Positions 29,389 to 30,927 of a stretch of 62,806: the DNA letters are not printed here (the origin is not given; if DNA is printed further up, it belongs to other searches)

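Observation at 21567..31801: Triplicated methyltransferase-STAS fusion genes, each paired with double-glycine-leader Cys-rich peptides: candidate undescribed peptide-modification or signalling system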

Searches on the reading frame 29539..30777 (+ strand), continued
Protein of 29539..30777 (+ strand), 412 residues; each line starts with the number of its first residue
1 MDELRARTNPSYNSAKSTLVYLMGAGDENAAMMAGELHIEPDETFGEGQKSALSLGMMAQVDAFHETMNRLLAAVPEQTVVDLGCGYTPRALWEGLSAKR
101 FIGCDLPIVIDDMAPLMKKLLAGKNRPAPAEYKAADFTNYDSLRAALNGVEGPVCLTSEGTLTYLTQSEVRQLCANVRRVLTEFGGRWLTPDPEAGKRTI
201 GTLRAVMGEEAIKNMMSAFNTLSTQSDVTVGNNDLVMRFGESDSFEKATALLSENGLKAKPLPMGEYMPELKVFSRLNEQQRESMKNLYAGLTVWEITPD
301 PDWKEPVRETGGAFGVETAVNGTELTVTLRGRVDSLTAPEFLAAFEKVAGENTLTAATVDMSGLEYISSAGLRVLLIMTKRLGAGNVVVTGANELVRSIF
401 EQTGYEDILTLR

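Call 41: find_encoding_contigs(protein=P0042, flank=7000, max_places=2)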
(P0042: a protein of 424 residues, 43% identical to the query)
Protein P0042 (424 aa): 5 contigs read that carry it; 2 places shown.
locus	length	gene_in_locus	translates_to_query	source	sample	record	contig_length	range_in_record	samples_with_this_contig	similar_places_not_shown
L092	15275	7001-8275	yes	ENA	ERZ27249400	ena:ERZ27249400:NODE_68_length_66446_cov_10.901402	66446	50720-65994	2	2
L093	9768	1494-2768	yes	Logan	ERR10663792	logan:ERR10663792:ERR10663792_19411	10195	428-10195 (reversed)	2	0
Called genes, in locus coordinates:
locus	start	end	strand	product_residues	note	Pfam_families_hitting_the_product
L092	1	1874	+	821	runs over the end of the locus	PF03176:MMPL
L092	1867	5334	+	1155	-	PF07581:Glug (faint), PF07889:DUF1664 (faint)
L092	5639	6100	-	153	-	PF00011:HSP20, PF17886:ArsA_HSP20 (faint)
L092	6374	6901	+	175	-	PF00881:Nitroreductase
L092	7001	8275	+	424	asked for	PF01740:STAS, PF13466:STAS_2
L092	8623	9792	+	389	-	PF13458:Peripla_BP_6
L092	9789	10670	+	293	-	-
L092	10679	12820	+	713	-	PF03412:Peptidase_C39, PF13529:Peptidase_C39_2 (faint), PF00664:ABC_membrane, PF00005:ABC_tran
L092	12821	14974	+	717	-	PF00664:ABC_membrane, PF00005:ABC_tran, PF02463:SMC_N (faint)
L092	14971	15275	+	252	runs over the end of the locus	?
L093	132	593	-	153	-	PF00011:HSP20, PF17886:ArsA_HSP20 (faint)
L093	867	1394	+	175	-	PF00881:Nitroreductase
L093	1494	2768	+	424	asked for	PF01740:STAS, PF13466:STAS_2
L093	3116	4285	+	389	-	PF13458:Peripla_BP_6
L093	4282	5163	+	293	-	-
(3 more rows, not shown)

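Call 50: search_protein_families(library=ncbifam, proteins=[L087:2950-3384:+, L087:3433-3942:+, L087:3942-5591:+, L087:5606-7804:+, L087:425-2929:+, L092:9789-10670:+, L092:10679-12820:+, L092:12821-14974:+, L020:6557-7102:+, L025:10310-11584:+], max_evalue=0.00001)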
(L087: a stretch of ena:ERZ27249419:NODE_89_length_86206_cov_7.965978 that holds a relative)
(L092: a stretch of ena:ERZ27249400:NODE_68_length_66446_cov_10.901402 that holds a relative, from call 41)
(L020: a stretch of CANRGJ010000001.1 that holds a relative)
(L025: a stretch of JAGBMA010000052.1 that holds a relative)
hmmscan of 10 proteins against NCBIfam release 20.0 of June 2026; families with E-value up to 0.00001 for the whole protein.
L087:2950-3384:+ (144 aa): 1 family
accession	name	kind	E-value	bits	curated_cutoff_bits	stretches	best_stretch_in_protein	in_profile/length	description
TIGR03794.1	NHLM_micro_HlyD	equivalog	2.3e-10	40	156.2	1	13-60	1-48/421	NHLP bacteriocin system secretion protein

L087:3433-3942:+ (169 aa): 4 families
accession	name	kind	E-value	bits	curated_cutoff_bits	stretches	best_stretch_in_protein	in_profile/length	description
TIGR03796.1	NHLM_micro_ABC1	equivalog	5e-66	223.3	853.3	1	16-160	1-144/710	NHLP family bacteriocin export ABC transporter peptidase/permease/ATPase subunit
NF045998.1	cleave_ABC_plasm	equivalog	3.9e-12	45.2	500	1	22-144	2-130/673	Mbov_0121 family peptidase domain-containing ABC transporter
TIGR01193.1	bacteriocin_ABC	subfamily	6.2e-11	41.5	523.85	1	22-151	1-137/708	peptide cleavage/export ABC transporter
NF058616.2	C39_FapD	equivalog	4.8e-06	26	330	0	19-141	45-177/224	fibril amyloid maturation endopeptidase FapD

L087:3942-5591:+ (549 aa): 186 families (the best 25 are shown)
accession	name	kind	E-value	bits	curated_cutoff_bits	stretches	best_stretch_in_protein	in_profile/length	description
TIGR03796.1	NHLM_micro_ABC1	equivalog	5.2e-208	692.7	853.3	1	2-546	161-709/710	NHLP family bacteriocin export ABC transporter peptidase/permease/ATPase subunit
TIGR03797.1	NHLM_micro_ABC2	equivalog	1.3e-109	367.6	709.4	1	2-547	143-683/686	NHLP bacteriocin export ABC transporter permease/ATPase subunit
TIGR01846.1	type_I_sec_HlyB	subfamily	1.9e-104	350.4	725.55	1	2-546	146-689/694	type I secretion system permease/ATPase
TIGR02203.1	MsbA_lipidA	equivalog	5.8e-96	322.2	602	1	19-546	38-566/572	lipid A export permease/ATP-binding protein MsbA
TIGR00958.1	3a01208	subfamily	2.1e-89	300.7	874.6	1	5-546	171-711/711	antigen peptide transporter 2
TIGR01193.1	bacteriocin_ABC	subfamily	6.2e-89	299.4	523.85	1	34-547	195-707/708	peptide cleavage/export ABC transporter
TIGR03375.1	type_I_sec_LssB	subfamily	8e-88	295.4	693.1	1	2-535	156-688/696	type I secretion system permease/ATPase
NF045513.1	HepA_fam_ABC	equivalog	2.2e-82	277.4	725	1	46-540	106-600/610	heterocyst formation ABC transporter subunit HepA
TIGR02204.1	MsbA_rel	hypoth_equivalog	1e-80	272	780.4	1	18-546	41-572/576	ABC transporter, permease/ATP-binding protein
NF010178.0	PRK13657.1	equivalog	2.8e-76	257.2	733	1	32-547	53-568/588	glucan ABC transporter ATP-binding protein/ permease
NF008381.0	PRK11176.1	equivalog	4.9e-74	249.7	867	1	39-545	69-575/582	lipid A ABC transporter ATP-binding protein/permease MsbA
NF052233.1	CphA_assoc_ABC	equivalog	6.8e-73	246.2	880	1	36-546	231-740/766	cyanophycin metabolism-associated ABC transporter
TIGR01842.1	type_I_sec_PrtD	subfamily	4.7e-67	226.7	510.15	1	9-536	20-541/544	type I secretion system permease/ATPase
NF008055.0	PRK10789.1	equivalog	2e-65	221.4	845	1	8-544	29-566/590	SmdA family multidrug ABC transporter permease/ATP-binding protein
TIGR01192.1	chvA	subfamily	4.4e-62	210.5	585.4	1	67-546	89-567/585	glucan export ABC transporter ATP-binding protein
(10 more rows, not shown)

L087:5606-7804:+ (732 aa): 182 families (the best 25 are shown)
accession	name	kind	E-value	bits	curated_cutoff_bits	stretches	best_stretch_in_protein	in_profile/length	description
TIGR03797.1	NHLM_micro_ABC2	equivalog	2.7e-220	733.4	709.4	1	65-721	27-685/686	NHLP bacteriocin export ABC transporter permease/ATPase subunit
TIGR01846.1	type_I_sec_HlyB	subfamily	2.8e-107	359.7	725.55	1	183-721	147-692/694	type I secretion system permease/ATPase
TIGR03796.1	NHLM_micro_ABC1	equivalog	1.4e-104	350.7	853.3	1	171-718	152-709/710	NHLP family bacteriocin export ABC transporter peptidase/permease/ATPase subunit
TIGR03375.1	type_I_sec_LssB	subfamily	8.5e-88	295.3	693.1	1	183-710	157-691/696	type I secretion system permease/ATPase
TIGR02203.1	MsbA_lipidA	equivalog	3.7e-86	289.8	602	1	179-719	22-567/572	lipid A export permease/ATP-binding protein MsbA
TIGR02204.1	MsbA_rel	hypoth_equivalog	2.2e-81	274.3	780.4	1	186-721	29-575/576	ABC transporter, permease/ATP-binding protein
NF045513.1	HepA_fam_ABC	equivalog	7.3e-76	255.9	725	1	216-714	96-602/610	heterocyst formation ABC transporter subunit HepA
NF010178.0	PRK13657.1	equivalog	1.2e-73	248.5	733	1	177-729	22-578/588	glucan ABC transporter ATP-binding protein/ permease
TIGR01193.1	bacteriocin_ABC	subfamily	1e-69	235.8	523.85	1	217-718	197-706/708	peptide cleavage/export ABC transporter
TIGR00958.1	3a01208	subfamily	1.9e-69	234.7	874.6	1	177-718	162-711/711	antigen peptide transporter 2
NF008381.0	PRK11176.1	equivalog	1.8e-65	221.5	867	1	185-720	40-578/582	lipid A ABC transporter ATP-binding protein/permease MsbA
NF052233.1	CphA_assoc_ABC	equivalog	4.3e-65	220.4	880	1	192-729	206-751/766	cyanophycin metabolism-associated ABC transporter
NF008056.1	PRK10790.1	equivalog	1.2e-57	195.8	746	1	212-726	62-580/584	SmdB family multidrug efflux ABC transporter permease/ATP-binding protein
NF008364.0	PRK11160.1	equivalog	1.2e-56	192.5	630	1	245-720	90-574/575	heme ABC transporter ATP-binding protein/permease CydC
TIGR01192.1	chvA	subfamily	3.9e-54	184.3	585.4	1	211-729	55-578/585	glucan export ABC transporter ATP-binding protein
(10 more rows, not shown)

L087:425-2929:+ (834 aa): 12 families
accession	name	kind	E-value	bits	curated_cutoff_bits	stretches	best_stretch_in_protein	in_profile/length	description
NF038263.1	prot_phos_SiaA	equivalog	2.7e-23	82.4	700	1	344-685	299-657/658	biofilm regulation protein phosphatase SiaA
NF058645.1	MCPCtpMPsAe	equivalog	5.3e-10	38.7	900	1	334-441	186-291/558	methyl-accepting chemotaxis protein CtpM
NF045505.1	RR_RssB_Pseudo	equivalog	1.3e-09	37.6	700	1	449-632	158-344/394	two-component system response regulator RssB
NF040691.1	MtrAB_MtrB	equivalog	3.7e-09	36.1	450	1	353-436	187-267/507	MtrAB system histidine kinase MtrB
NF033092.0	HK_WalK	equivalog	3.4e-08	32.5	725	1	360-429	182-249/594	cell wall metabolism sensor histidine kinase WalK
NF045911.1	TCSHisKinNblS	equivalog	1.9e-07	29.8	1000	1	358-443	182-268/621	two-component system sensor histidine kinase NblS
NF053592.1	HK_near_YfiR_like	equivalog_domain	4.6e-07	29.6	194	1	350-424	144-219/223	sensor histidine kinase, YfiR-like protein-associated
NF003144.0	PRK04069.1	equivalog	8.5e-07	28.5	145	1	689-822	2-139/161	anti-sigma B factor RsbW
NF041045.1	RsbA_anti_sig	subfamily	1.3e-06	27.9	210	1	700-816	185-292/303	anti-sigma factor RsbA family regulatory protein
NF047851.1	MCPCitTducer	equivalog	2.7e-06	26.8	900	1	362-441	198-274/553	methyl-accepting chemotaxis citrate transducer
NF011615.0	PRK15041.1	equivalog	3e-06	26.2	947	1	357-433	194-270/554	methyl-accepting chemotaxis protein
TIGR02865.1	spore_II_E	equivalog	9.2e-06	24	490.8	0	481-680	564-758/764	stage II sporulation protein E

L092:9789-10670:+ (293 aa): 2 families
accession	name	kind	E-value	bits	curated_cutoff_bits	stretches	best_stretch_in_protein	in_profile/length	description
TIGR03794.1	NHLM_micro_HlyD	equivalog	9.9e-34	116.9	156.2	2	118-291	239-414/421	NHLP bacteriocin system secretion protein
TIGR01843.1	type_I_hlyD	subfamily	3.8e-14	52.5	208.65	1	102-217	240-354/422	HlyD family type I secretion periplasmic adaptor subunit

L092:10679-12820:+ (713 aa): 182 families (the best 25 are shown)
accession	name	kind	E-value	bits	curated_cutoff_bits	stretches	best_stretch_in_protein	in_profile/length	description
TIGR03796.1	NHLM_micro_ABC1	equivalog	2.2e-226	753.4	853.3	1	9-710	4-710/710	NHLP family bacteriocin export ABC transporter peptidase/permease/ATPase subunit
TIGR01846.1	type_I_sec_HlyB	subfamily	4e-104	349.3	725.55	1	21-709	3-689/694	type I secretion system permease/ATPase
TIGR03797.1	NHLM_micro_ABC2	equivalog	1.5e-94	317.9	709.4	1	49-709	29-682/686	NHLP bacteriocin export ABC transporter permease/ATPase subunit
TIGR03375.1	type_I_sec_LssB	subfamily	2.3e-92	310.4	693.1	1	21-699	5-689/696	type I secretion system permease/ATPase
TIGR01193.1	bacteriocin_ABC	subfamily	2.6e-92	310.5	523.85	1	12-710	1-707/708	peptide cleavage/export ABC transporter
TIGR02203.1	MsbA_lipidA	equivalog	6.8e-87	292.3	602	1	227-709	83-566/572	lipid A export permease/ATP-binding protein MsbA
TIGR02204.1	MsbA_rel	hypoth_equivalog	3.6e-76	257.1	780.4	1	181-709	37-572/576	ABC transporter, permease/ATP-binding protein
TIGR00958.1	3a01208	subfamily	6.6e-76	256.1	874.6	1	169-708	171-710/711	antigen peptide transporter 2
NF008381.0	PRK11176.1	equivalog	7.3e-71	239.3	867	1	231-709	97-576/582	lipid A ABC transporter ATP-binding protein/permease MsbA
NF045513.1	HepA_fam_ABC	equivalog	1.5e-70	238.3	725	1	203-703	99-600/610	heterocyst formation ABC transporter subunit HepA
NF052233.1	CphA_assoc_ABC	equivalog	1.6e-67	228.5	880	1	181-709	206-740/766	cyanophycin metabolism-associated ABC transporter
TIGR01842.1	type_I_sec_PrtD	subfamily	1.7e-65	221.6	510.15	1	176-698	24-540/544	type I secretion system permease/ATPase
NF010178.0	PRK13657.1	equivalog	7.1e-63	212.9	733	1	200-711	57-569/588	glucan ABC transporter ATP-binding protein/ permease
NF008055.0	PRK10789.1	equivalog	1.3e-62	212.1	845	1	229-709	87-568/590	SmdA family multidrug ABC transporter permease/ATP-binding protein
NF008364.0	PRK11160.1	equivalog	9.3e-59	199.5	630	1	214-709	75-572/575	heme ABC transporter ATP-binding protein/permease CydC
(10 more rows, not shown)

L092:12821-14974:+ (717 aa): 184 families (the best 25 are shown)
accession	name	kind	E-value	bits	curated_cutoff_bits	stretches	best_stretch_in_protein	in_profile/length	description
TIGR03797.1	NHLM_micro_ABC2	equivalog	3.9e-170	567.6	709.4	1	59-706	32-686/686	NHLP bacteriocin export ABC transporter permease/ATPase subunit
TIGR03796.1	NHLM_micro_ABC1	equivalog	1.4e-86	291.3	853.3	1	149-702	140-709/710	NHLP family bacteriocin export ABC transporter peptidase/permease/ATPase subunit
TIGR01846.1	type_I_sec_HlyB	subfamily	3.8e-85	286.6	725.55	1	202-705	181-692/694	type I secretion system permease/ATPase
TIGR03375.1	type_I_sec_LssB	subfamily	1e-83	281.8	693.1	1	167-693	155-690/696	type I secretion system permease/ATPase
TIGR02204.1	MsbA_rel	hypoth_equivalog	3.4e-78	263.7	780.4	1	196-705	53-575/576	ABC transporter, permease/ATP-binding protein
TIGR02203.1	MsbA_lipidA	equivalog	9.3e-73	245.6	602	1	164-702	22-566/572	lipid A export permease/ATP-binding protein MsbA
TIGR00958.1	3a01208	subfamily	1.4e-69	235.1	874.6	1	146-699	144-708/711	antigen peptide transporter 2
NF045513.1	HepA_fam_ABC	equivalog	1.3e-66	225.3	725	1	195-701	89-605/610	heterocyst formation ABC transporter subunit HepA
NF052233.1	CphA_assoc_ABC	equivalog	2.5e-64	217.9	880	1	463-710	501-748/766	cyanophycin metabolism-associated ABC transporter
NF010178.0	PRK13657.1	equivalog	2e-62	211.5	733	1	453-712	317-577/588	glucan ABC transporter ATP-binding protein/ permease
TIGR02857.1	CydD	equivalog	7.4e-58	196.8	435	1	421-677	286-529/529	thiol reductant ABC exporter subunit CydD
TIGR01842.1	type_I_sec_PrtD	subfamily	3.5e-57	194.2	510.15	1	190-692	35-541/544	type I secretion system permease/ATPase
TIGR02868.1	CydC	equivalog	8.6e-56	189.6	329.05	1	163-651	15-514/530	thiol reductant ABC exporter subunit CydC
TIGR01193.1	bacteriocin_ABC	subfamily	6.6e-55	186.9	523.85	1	167-702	162-706/708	peptide cleavage/export ABC transporter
NF008381.0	PRK11176.1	equivalog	3.5e-51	174.3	867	1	234-705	98-579/582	lipid A ABC transporter ATP-binding protein/permease MsbA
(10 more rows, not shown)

L020:6557-7102:+ (181 aa): 87 families (the best 25 are shown)
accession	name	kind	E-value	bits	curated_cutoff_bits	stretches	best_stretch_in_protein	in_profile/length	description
TIGR02937.1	sigma70-ECF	superfamily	1.3e-28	99.7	42.9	1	19-173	4-165/165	sigma-70 family RNA polymerase sigma factor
TIGR02952.1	Sig70_famx2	equivalog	2.8e-28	99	206.45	1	20-173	15-170/170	ECF subfamily RNA polymerase sigma factor, BldN family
NF007215.0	PRK09637.1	equivalog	5e-24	85.3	212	1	19-174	4-155/181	RNA polymerase sigma factor SigZ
TIGR02959.1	SigZ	equivalog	4.2e-23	82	168.65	1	23-174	2-149/170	RNA polymerase sigma factor SigZ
NF007230.0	PRK09648.1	subfamily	1.7e-21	76.9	209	1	22-175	32-191/195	RNA polymerase sigma factor ShbA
TIGR02950.1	SigM_subfam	subfamily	1.2e-20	74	147.95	1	19-173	3-158/159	RNA polymerase sigma factor, SigM family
NF007220.0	PRK09639.1-5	equivalog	2.4e-20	73.1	260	1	19-177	6-168/181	RNA polymerase sigma factor SigX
TIGR02985.1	Sig70_bacteroi1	subfamily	2.7e-19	70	126.4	1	19-173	4-162/162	RNA polymerase sigma-70 factor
NF009195.0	PRK12543.1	subfamily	1.6e-18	66.9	197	1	19-178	23-183/192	RNA polymerase sigma factor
NF009166.1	PRK12513.1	equivalog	1.7e-18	67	206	1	19-177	25-190/193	RNA polymerase sigma factor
TIGR02989.1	Sig-70_gvs1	subfamily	1.8e-17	63.7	124.55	1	21-170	6-155/158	RNA polymerase sigma-70 factor, Rhodopirellula/Verrucomicrobium family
NF009193.0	PRK12541.1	equivalog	3.1e-17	63.3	171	1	19-170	8-157/161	RNA polymerase sigma factor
NF009168.0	PRK12515.1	subfamily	4e-17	62.3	236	1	19-175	25-181/189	RNA polymerase sigma factor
NF007226.0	PRK09644.1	equivalog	7.5e-17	61.9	199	1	19-177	4-161/166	RNA polymerase sigma factor SigM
NF006930.0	PRK09415.1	subfamily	8.7e-17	61.5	198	1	19-174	19-176/179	RNA polymerase factor sigma C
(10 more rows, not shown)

L025:10310-11584:+ (424 aa): 0 families
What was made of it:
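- Closest known: NHLP/Nif11 precursor-export systems. Same: L092's ABC1 scores 753 bits, which is below the 853 cut-off although that family is the best match (call 50).
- L092: MT-STAS within 3 kb of HlyD, C39-ABC and ABC (calls 41, 50).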

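Call 59: search_solved_structures(query=L025:10310-11584:+, max_evalue=10)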
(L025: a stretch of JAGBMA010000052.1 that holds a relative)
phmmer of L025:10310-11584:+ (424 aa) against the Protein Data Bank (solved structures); distinct sequences matched with E-value up to 10: 2.
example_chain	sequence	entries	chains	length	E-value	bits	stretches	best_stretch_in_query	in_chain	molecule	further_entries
5xg5_A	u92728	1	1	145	0.11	14.9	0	72-108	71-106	MITSUBA-1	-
7f5m_A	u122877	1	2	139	0.35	13.2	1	311-371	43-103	Something about silencing protein 5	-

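Call 70: search_protein_families(library=pfam, proteins=[L081:5957-7870:+], max_evalue=0.0001)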
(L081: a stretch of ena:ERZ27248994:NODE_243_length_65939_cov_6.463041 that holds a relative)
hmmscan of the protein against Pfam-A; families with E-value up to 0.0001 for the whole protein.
L081:5957-7870:+ (637 aa): 1 family
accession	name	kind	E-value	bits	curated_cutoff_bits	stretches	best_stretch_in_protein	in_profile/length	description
PF14501.12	HATPase_c_5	-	4.9e-11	42.9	22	1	537-627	2-96/102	GHKL domain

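Call 76: find_encoding_contigs(protein=P0001, flank=1000, max_places=2)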
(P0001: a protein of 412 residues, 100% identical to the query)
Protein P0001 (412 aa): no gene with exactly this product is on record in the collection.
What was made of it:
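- Tried and rejected: It is not on record (call 76).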
